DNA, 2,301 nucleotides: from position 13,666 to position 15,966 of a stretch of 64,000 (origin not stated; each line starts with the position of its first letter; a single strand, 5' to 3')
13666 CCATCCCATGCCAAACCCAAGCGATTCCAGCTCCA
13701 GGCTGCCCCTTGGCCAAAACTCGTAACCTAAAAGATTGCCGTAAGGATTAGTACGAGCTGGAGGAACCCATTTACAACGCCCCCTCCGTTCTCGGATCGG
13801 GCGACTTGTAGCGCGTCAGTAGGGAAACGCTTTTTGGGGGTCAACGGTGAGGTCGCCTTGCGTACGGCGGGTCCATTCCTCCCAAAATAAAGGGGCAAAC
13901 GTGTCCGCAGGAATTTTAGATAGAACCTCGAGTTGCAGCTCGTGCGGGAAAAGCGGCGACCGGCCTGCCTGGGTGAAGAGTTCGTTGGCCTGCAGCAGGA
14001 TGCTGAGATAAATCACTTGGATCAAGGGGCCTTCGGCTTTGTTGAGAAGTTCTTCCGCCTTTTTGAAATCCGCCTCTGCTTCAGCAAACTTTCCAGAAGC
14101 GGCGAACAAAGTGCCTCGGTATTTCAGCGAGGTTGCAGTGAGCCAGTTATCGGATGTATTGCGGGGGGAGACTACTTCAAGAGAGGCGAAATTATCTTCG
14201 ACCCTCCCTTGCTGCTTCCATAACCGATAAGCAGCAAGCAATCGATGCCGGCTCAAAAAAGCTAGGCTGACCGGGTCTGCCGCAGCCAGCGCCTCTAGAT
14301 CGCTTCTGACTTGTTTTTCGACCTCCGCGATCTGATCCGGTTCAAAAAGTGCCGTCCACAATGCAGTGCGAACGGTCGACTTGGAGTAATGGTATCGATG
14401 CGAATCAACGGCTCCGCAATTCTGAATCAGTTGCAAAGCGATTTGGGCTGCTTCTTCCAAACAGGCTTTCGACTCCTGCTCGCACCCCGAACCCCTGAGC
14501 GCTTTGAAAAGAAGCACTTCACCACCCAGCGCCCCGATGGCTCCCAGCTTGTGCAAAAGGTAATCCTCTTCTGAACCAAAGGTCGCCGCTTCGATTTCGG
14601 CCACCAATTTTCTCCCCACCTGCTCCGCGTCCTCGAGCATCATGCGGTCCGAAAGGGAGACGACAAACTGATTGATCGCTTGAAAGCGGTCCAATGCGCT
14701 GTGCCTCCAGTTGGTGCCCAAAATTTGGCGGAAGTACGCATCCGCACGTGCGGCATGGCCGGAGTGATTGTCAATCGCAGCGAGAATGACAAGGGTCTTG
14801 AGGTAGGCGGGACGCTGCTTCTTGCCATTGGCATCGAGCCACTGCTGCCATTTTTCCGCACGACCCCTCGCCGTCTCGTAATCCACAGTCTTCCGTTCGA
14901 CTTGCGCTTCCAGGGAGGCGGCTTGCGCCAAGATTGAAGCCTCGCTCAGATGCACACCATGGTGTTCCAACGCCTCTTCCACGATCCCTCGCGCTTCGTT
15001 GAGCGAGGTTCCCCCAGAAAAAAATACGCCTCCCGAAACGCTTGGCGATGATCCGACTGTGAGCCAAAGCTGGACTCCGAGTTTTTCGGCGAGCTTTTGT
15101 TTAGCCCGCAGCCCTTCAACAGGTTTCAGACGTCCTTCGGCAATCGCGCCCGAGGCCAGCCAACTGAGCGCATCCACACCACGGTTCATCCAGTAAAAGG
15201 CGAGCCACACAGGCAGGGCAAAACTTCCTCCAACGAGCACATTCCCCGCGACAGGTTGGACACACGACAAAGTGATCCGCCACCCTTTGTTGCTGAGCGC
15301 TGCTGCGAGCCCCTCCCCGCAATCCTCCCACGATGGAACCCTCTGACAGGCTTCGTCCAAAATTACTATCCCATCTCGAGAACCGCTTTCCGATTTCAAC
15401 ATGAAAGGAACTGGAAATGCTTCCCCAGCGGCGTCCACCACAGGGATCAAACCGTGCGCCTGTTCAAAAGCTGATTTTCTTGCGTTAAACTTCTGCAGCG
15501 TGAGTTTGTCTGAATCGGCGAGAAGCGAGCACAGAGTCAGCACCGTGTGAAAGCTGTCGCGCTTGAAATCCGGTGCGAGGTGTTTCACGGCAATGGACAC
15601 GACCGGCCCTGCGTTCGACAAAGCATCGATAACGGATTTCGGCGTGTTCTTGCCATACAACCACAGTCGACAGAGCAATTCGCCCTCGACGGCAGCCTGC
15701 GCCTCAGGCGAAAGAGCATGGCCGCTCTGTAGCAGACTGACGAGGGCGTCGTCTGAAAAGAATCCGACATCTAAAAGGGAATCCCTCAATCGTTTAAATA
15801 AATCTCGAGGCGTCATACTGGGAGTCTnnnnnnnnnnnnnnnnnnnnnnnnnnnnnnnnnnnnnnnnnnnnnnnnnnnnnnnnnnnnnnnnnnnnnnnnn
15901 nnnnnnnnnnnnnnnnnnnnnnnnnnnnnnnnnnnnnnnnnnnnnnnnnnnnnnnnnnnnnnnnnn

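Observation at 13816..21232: Two divergent operons each carrying a paralog of a large Lon-protease-like protein, one with the catalytic Ser position lost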

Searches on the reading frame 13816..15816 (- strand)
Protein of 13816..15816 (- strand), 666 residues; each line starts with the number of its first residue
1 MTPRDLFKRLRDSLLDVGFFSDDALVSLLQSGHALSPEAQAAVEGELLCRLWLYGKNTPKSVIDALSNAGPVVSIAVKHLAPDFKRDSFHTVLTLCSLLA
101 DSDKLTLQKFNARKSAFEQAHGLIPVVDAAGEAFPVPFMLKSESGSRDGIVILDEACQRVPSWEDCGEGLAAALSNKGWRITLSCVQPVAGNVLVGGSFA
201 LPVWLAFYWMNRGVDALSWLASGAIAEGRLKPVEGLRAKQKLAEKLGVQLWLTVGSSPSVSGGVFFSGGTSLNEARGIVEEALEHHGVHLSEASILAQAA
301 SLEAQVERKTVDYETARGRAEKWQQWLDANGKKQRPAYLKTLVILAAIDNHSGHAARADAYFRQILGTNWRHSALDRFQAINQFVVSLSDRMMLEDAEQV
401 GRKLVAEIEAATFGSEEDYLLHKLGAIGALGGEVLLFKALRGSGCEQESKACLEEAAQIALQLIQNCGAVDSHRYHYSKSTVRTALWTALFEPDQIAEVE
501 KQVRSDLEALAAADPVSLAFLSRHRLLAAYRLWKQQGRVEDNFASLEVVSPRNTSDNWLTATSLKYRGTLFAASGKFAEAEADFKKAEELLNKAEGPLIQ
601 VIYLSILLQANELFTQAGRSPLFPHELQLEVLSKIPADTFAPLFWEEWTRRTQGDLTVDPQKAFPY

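Call 10: search_protein_families(library=pfam, proteins=[window:13819-15816:-], max_evalue=1)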
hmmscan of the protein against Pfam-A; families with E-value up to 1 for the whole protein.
window:13819-15816:- (666 aa): 4 families
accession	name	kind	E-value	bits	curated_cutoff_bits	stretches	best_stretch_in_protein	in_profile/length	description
PF00515.34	TPR_1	-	0.0019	18.4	27.8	1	562-590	2-30/34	Tetratricopeptide repeat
PF13424.12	TPR_12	-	0.0033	18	30.1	1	556-592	39-76/77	Tetratricopeptide repeat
PF07719.23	TPR_2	-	0.041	14.5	27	1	563-590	3-30/34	Tetratricopeptide repeat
PF13181.12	TPR_8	-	0.34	11.6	25.7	0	568-590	8-30/34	Tetratricopeptide repeat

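Call 11: search_protein_families(library=padloc, proteins=[window:13819-15816:-], max_evalue=1)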
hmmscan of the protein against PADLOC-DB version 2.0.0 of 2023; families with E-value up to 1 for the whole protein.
window:13819-15816:- (666 aa): 0 families

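Call 12: search_protein_families(library=ncbifam, proteins=[window:13819-15816:-], max_evalue=1)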
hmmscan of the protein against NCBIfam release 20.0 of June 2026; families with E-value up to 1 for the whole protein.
window:13819-15816:- (666 aa): 0 families

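Call 13: search_solved_structures(query=window:13819-15816:-, max_evalue=10, show_alignments=3)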
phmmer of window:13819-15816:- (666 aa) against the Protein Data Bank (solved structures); distinct sequences matched with E-value up to 10: 1.
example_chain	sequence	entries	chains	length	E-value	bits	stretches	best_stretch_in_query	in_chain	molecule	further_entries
1icf_A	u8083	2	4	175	1.6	10.3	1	446-530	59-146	PROTEIN (CATHEPSIN L: HEAVY CHAIN) | Cathepsin L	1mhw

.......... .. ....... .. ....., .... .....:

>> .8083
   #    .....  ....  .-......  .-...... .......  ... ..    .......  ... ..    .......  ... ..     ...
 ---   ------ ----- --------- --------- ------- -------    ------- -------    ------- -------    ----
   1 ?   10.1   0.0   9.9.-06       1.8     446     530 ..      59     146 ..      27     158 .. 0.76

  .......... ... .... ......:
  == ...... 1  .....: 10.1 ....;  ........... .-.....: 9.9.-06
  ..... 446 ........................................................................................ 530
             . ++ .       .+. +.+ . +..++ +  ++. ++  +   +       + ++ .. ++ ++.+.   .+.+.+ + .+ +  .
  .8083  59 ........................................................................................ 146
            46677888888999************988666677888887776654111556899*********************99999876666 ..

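Call 14: find_homologous_proteins(query=window:13819-15816:-)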
Query window:13819-15816:- (666 aa): 10 proteins with E <= 0.001 among 8000 candidates.
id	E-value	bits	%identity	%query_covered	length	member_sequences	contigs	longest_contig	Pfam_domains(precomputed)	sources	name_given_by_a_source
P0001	0.0e+0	1492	100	100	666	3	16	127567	-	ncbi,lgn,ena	-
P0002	0.0e+0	1321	89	100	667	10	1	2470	-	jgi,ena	jgi:tetratricopeptide (TPR) repeat protein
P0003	0.0e+0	1074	82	89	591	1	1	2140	-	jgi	jgi:hypothetical protein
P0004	4.3e-262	889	63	100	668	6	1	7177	-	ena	-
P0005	6.0e-258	876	63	100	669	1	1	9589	-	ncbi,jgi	jgi:hypothetical protein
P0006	1.1e-253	862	62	100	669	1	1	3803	-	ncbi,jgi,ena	-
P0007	9.1e-253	859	61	100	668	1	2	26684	-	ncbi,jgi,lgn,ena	jgi:hypothetical protein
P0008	1.6e-251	854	61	100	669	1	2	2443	-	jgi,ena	-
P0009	4.1e-202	691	81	50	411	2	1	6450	-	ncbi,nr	ncbi:MAG: hypothetical protein EBS01_03585 [Verrucomicrobia bacterium]|nr:hypothetical protein [Verr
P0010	3.8e-201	688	51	100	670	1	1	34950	-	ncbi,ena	-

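Call 18: search_solved_structures(query=A1, max_evalue=10, show_alignments=3)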
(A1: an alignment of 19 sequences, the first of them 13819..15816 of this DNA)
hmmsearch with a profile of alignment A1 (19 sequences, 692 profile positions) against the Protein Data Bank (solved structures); distinct sequences matched with E-value up to 10: 3.
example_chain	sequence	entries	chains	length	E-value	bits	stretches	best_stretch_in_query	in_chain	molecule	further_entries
9ynu_Q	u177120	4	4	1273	0.088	14.3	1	284-347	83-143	SCA7 domain-containing protein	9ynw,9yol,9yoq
9lnt_A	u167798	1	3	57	0.63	11.4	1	403-435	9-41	mAIT03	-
6vz0_A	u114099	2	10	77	1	10.7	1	28-77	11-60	Pulmonary surfactant-associated protein B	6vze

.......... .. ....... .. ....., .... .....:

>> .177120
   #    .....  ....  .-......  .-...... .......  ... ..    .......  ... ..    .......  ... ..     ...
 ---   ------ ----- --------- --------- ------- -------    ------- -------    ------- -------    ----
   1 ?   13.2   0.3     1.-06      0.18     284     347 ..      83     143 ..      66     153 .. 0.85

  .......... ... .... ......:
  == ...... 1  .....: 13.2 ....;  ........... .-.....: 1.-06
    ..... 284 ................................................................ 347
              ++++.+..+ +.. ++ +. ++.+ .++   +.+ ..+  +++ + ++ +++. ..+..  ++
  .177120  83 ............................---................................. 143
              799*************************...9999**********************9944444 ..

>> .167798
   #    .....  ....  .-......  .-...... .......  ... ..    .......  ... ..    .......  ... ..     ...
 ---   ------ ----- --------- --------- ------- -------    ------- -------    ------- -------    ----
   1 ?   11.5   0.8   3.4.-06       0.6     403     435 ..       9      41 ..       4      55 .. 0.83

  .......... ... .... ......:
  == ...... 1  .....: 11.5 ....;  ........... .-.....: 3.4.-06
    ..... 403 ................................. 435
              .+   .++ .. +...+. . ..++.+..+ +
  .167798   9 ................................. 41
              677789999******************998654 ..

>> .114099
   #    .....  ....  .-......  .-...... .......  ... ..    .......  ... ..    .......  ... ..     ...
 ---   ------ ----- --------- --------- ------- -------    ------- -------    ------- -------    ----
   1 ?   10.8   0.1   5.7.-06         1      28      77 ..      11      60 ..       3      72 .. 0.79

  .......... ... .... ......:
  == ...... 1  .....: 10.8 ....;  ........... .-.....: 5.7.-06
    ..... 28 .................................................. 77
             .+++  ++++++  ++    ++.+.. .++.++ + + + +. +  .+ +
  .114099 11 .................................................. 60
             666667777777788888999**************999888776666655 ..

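Call 22: find_encoding_contigs(protein=P0010, flank=10000, max_places=3)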
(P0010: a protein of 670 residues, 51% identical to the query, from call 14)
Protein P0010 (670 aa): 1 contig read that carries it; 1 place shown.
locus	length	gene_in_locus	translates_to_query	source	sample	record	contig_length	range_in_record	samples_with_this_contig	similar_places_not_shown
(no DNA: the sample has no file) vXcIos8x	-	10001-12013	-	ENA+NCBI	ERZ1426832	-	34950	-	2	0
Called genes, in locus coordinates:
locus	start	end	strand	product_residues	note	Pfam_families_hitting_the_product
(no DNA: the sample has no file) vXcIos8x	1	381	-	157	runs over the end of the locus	PF13366:PDDEXK_3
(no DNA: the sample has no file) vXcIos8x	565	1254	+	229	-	PF00092:VWA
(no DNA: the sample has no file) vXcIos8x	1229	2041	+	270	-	PF13672:PP2C_2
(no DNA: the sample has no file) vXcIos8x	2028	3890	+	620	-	PF00069:Pkinase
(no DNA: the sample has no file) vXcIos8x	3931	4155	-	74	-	-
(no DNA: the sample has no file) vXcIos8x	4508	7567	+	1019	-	PF13088:BNR_2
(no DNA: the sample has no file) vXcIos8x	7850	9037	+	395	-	-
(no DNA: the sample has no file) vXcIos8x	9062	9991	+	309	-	-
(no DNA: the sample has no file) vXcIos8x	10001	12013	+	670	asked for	-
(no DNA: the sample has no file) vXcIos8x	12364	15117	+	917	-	PF12469:Cmr2_N, PF22335:Cas10-Cmr2_palm2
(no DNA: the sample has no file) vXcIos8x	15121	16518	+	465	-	PF09700:Cas_Cmr3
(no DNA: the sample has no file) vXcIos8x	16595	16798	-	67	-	?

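Call 23: find_encoding_contigs(protein=P0007, flank=10000, max_places=3)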
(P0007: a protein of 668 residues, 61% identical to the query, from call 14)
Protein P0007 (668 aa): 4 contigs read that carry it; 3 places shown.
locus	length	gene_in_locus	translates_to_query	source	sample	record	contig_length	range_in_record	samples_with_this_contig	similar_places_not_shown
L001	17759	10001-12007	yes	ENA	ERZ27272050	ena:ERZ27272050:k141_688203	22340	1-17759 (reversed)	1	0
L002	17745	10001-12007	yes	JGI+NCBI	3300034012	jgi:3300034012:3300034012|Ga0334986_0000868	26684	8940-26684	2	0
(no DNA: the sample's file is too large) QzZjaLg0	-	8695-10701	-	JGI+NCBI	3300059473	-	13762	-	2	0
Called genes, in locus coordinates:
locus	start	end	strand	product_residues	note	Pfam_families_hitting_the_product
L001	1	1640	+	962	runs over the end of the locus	PF03118:RNA_pol_A_CTD (weak)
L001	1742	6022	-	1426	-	PF24883:NPHP3_N (faint), PF13374:TPR_10 (faint), PF13424:TPR_12 (faint), PF14559:TPR_19 (faint)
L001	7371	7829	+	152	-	-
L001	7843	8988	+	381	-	-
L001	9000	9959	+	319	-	-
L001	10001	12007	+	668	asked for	-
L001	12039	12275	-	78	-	-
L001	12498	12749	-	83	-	-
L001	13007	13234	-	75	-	-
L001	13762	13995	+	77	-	-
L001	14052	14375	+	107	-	-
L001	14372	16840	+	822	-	-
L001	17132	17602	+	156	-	-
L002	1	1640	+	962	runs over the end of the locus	PF03118:RNA_pol_A_CTD (weak)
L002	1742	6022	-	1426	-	PF24883:NPHP3_N (faint), PF13374:TPR_10 (faint), PF13424:TPR_12 (faint), PF14559:TPR_19 (faint)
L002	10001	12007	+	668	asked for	-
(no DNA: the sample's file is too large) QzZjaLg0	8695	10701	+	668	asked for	-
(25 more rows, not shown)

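Call 29: predict_structure(alignment_id=A1)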
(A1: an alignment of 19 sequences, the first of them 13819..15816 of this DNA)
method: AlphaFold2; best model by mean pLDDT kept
length: 666 residues; sequences in the alignment: 19
mean_pLDDT: 87.0   pTM: 0.78
mean pLDDT of the five models: 87.0, 86.8, 86.1, 85.5, 83.1
residues with pLDDT >= 90: 304; 70-90: 309; 50-70: 49; < 50: 4
segments of 3 or more residues with pLDDT < 50: 190-192
pLDDT, mean of each block of 10 residues (from residue 1): 74 79 88 81 90 88 87 79 66 66 80 90 87 90 69 86 81 79 73 61 89 84 86 87 90 77 77 84 83 88 86 90 94 87 91 89 77 74 92 95 95 87 95 94 94 98 87 91 96 96 95 91 96 92 92 88 98 97 98 91 96 96 96 90 93 90 79
secondary structure, 60 per line:
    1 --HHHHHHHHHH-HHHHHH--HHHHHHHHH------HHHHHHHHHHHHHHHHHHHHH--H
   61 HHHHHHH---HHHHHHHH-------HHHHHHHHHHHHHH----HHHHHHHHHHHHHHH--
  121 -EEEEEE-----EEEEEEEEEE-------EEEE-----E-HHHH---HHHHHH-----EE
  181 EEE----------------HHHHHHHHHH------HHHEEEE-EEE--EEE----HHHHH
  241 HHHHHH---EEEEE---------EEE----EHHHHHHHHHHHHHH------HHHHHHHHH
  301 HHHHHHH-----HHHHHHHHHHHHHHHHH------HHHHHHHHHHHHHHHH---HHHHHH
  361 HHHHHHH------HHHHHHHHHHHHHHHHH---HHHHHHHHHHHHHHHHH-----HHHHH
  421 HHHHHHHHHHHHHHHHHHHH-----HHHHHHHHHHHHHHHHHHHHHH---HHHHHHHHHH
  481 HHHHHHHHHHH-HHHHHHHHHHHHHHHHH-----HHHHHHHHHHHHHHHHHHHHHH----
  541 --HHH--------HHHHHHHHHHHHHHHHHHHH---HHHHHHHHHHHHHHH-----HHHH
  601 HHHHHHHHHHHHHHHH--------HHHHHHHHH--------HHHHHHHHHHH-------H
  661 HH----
elements in order: H3-12 H14-19 H22-30 H37-57 H60-67 H71-78 H86-99 H104-118 E122-127 E133-142 E150-153 H161-164 H168-173 E179-183 H200-209 E219-222 E224-226 E229-231 H236-246 E250-254 E264-266 H272-285 H292-307 H313-329 H336-351 H355-367 H374-390 H394-410 H416-440 H446-467 H471-491 H493-509 H515-536 H554-573 H577-591 H597-616 H625-633 H642-652

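Call 33: fold_search(model_id=the predicted structure, library=pdb)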
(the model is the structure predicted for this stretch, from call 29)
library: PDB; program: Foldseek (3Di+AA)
matches with E <= 10: 1292; with E <= 0.001: 6
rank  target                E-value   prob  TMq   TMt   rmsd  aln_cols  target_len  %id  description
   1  8jal_B                7.6e-05  1.00  0.39  0.44   8.4       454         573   13  Structure of CRL2APPBP2 bound with RxxGP degron (dimer) (released 2023-10-18)
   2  8jaq_K                9.8e-05  1.00  0.39  0.44   7.7       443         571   14  Structure of CRL2APPBP2 bound with RxxGP degron (tetramer) (released 2023-10-18)
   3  8jaq_A                1.8e-04  1.00  0.26  0.29  13.9       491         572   11  Structure of CRL2APPBP2 bound with RxxGP degron (tetramer) (released 2023-10-18)
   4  4zlh_B                4.7e-04  1.00  0.15  0.26  17.9       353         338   14  Structure of the LapB cytoplasmic domain at 2 angstroms (released 2015-11-11)
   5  5dse_C                5.8e-04  1.00  0.31  0.30  14.9       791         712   11  Crystal Structure of the TTC7B/Hyccin Complex (released 2015-12-02)
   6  5orq_A                7.8e-04  1.00  0.30  0.47   9.1       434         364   13  Crystal structure of designed cPPR-Telo1 in complex with ssDNA (released 2018-06-20)
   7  8jal_A                1.1e-03  1.00  0.25  0.28  14.2       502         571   12  Structure of CRL2APPBP2 bound with RxxGP degron (dimer) (released 2023-10-18)
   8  3sf4_B                1.1e-03  1.00  0.25  0.40  11.6       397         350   13  Crystal structure of the complex between the conserved cell polarity proteins Inscuteable and LGN (released 2011-11-23)
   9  4buj_B                1.4e-03  0.99  0.23  0.14  16.3       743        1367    9  Crystal structure of the S. cerevisiae Ski2-3-8 complex (released 2013-08-28)
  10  5i9f_A                1.4e-03  1.00  0.31  0.46   7.6       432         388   10  Crystal structure of designed pentatricopeptide repeat protein dPPR-U10 in complex with its target RNA U10 (released 2016-04-27)
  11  7t7t_A                1.8e-03  1.00  0.38  0.52  12.9       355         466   12  Structure of TSK/BRU1 bound to histone H3.1 (released 2022-03-30)
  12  6swu_D                2.1e-03  1.00  0.21  0.40  10.7       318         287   16  Crystal structure of the TPR domain of KLC1 in complex with an engineered high-affinity cargo peptide. (released 2020-09-30)
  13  7t7t_B                2.2e-03  1.00  0.33  0.49  14.1       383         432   12  Structure of TSK/BRU1 bound to histone H3.1 (released 2022-03-30)
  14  8emh_L                2.3e-03  1.00  0.18  0.18  12.5       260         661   14  CryoEM characterization of a unique AAA+ BrxL phage restriction factor (released 2023-02-01)
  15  4wnd_A                2.4e-03  1.00  0.32  0.57   8.6       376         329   12  Crystal structure of the TPR domain of LGN in complex with Frmpd4/Preso1 at 1.5 Angstrom resolution (released 2015-09-16)
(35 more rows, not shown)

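Call 47: find_related_loci(query=A1, collection=genome_contigs, flank=10000)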
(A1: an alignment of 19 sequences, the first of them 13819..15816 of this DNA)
Query A1 (666 aa) in genome_contigs; peptide patterns used: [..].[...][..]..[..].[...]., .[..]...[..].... (x = any residue, [..] = any of these).
19 stretches matched a pattern; 1 encode a relative of the query (tblastn E <= 1e-3); 1 distinct loci.
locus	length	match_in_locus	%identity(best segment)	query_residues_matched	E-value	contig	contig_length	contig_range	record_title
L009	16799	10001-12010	51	1-666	0e+0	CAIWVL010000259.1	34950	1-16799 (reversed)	MAG: uncultured Spartobacteria bacterium isolate F14_bin-0563 genome assembly, contig: bin-0563:259/380, whole genome sh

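Call 48: find_related_loci(query=A1, collection=metagenome_contigs, flank=10000)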
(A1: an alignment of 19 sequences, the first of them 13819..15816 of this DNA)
Query A1 (666 aa) in metagenome_contigs; peptide patterns used: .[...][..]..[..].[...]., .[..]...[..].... (x = any residue, [..] = any of these).
227 stretches matched a pattern; 14 encode a relative of the query (tblastn E <= 1e-3); 14 distinct loci.
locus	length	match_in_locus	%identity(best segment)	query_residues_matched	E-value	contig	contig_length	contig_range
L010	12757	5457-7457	90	1-666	0e+0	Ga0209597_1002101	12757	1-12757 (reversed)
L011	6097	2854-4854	89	1-666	0e+0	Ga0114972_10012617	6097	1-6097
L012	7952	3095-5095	88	1-666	0e+0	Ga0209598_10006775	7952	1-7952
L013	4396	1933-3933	88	1-666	0e+0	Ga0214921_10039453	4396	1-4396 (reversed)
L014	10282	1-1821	89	61-666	0e+0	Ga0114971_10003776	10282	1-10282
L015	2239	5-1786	64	76-666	0e+0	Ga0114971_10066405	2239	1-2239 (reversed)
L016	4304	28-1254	34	196-610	3e-45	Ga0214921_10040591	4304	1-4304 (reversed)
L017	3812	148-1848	26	98-665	2e-36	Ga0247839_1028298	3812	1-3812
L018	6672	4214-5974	27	17-610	2e-35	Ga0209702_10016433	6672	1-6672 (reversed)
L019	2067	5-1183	29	235-627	5e-27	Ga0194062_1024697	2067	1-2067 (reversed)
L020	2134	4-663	34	394-620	6e-27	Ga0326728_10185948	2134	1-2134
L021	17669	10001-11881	24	5-620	2e-24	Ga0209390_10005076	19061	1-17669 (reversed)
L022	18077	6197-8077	24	5-620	2e-24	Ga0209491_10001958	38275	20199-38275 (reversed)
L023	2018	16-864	33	328-610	9e-23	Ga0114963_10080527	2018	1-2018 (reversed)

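Call 82: list_cluster_members(proteins=[window:13819-15816:-, window:19145-21229:+, window:15831-16784:-, window:16819-18015:-, window:18038-18493:-])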
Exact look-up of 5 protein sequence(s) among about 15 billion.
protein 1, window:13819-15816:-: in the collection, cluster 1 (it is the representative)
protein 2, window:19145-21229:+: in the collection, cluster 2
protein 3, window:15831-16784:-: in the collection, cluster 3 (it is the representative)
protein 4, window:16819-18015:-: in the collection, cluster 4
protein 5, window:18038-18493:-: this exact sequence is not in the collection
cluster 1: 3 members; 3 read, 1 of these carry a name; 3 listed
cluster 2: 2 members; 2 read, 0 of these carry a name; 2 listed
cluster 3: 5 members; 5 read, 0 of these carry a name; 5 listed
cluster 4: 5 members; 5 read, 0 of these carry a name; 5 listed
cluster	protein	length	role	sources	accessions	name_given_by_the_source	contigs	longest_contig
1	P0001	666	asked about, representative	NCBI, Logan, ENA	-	-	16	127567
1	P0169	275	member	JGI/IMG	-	tetratricopeptide (TPR) repeat protein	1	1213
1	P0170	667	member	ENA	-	-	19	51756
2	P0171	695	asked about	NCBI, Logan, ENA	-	-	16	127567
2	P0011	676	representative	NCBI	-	-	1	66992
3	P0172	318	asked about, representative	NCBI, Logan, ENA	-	-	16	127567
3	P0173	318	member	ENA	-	-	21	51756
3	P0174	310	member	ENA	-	-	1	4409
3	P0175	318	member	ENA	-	-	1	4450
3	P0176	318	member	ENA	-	-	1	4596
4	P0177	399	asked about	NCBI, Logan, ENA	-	-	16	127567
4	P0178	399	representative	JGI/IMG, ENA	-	-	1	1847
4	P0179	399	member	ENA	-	-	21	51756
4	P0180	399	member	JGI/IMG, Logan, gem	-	-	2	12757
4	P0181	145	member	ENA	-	-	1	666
